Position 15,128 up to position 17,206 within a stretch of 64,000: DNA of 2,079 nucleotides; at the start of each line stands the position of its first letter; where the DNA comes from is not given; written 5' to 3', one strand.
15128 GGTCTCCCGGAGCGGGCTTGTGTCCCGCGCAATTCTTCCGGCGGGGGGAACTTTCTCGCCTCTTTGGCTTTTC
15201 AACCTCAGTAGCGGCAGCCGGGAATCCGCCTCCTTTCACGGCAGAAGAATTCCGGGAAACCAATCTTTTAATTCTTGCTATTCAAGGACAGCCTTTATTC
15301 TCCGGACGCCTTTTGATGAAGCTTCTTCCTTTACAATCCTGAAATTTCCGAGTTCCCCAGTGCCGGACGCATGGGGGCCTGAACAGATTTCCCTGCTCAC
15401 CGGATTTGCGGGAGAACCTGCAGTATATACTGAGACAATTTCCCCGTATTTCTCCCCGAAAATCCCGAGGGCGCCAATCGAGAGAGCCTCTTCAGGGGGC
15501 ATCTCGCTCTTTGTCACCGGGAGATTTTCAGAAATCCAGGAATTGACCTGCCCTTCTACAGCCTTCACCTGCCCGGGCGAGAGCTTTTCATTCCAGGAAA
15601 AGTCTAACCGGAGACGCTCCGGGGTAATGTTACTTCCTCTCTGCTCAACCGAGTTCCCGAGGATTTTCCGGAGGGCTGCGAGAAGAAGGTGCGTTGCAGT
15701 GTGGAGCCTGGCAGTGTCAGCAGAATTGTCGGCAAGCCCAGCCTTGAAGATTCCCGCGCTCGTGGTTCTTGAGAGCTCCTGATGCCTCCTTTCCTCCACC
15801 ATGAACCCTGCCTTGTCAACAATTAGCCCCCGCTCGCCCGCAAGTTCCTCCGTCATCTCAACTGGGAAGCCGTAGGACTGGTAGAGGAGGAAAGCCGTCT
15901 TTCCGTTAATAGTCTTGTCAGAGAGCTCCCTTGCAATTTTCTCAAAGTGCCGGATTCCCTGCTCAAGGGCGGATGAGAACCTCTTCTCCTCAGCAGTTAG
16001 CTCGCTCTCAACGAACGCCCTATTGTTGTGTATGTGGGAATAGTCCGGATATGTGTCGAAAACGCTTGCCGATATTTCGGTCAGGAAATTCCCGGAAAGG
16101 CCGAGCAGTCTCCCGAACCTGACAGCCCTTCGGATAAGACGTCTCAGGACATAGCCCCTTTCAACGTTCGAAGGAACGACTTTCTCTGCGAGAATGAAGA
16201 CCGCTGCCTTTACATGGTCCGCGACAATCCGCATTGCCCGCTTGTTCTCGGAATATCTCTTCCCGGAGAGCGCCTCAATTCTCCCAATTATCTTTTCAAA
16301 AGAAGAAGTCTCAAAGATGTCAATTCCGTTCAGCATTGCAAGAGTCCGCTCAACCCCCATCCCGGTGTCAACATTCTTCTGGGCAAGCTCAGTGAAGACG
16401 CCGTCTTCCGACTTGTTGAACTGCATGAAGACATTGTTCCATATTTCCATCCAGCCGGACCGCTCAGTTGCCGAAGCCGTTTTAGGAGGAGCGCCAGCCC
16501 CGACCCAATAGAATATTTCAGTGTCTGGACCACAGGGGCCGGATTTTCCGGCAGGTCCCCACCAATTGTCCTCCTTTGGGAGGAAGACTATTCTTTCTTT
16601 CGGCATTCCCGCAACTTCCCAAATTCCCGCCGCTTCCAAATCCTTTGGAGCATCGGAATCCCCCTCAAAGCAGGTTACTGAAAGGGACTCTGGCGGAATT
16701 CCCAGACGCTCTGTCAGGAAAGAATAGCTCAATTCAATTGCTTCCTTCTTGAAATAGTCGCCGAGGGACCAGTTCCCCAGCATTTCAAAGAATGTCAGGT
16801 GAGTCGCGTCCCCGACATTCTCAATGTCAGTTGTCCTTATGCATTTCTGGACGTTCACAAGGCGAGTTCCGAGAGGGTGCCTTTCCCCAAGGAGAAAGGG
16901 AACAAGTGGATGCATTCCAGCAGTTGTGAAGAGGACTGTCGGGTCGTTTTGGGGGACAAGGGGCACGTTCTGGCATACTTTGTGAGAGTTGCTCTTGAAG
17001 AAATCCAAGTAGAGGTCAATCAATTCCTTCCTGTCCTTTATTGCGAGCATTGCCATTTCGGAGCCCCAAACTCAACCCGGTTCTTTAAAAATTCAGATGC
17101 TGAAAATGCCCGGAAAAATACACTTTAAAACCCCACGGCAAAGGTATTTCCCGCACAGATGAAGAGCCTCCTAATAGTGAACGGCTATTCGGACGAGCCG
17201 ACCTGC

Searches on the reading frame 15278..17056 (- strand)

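Call 53: search_protein_families(library=ncbifam, proteins=[window:15278-17056:-], max_evalue=1e-10)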
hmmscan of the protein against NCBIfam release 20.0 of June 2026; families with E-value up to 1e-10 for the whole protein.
window:15278-17056:- (592 aa): 4 families
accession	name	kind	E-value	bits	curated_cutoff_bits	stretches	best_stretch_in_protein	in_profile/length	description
NF002436.0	PRK01584.1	equivalog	8.8e-234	777.4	529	1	10-592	4-593/595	alanine--tRNA ligase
TIGR00344.1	alaS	equivalog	2.8e-173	578.4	457.05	2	14-433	4-430/847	alanine--tRNA ligase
TIGR03683.1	A-tRNA_syn_arch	equivalog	3.6e-64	217.4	744.7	3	272-413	325-464/902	alanine--tRNA ligase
NF040865.1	a_tRNA_ed_AlaXM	equivalog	5e-16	59.1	300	1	449-591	95-233/234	alanyl-tRNA editing protein AlaXM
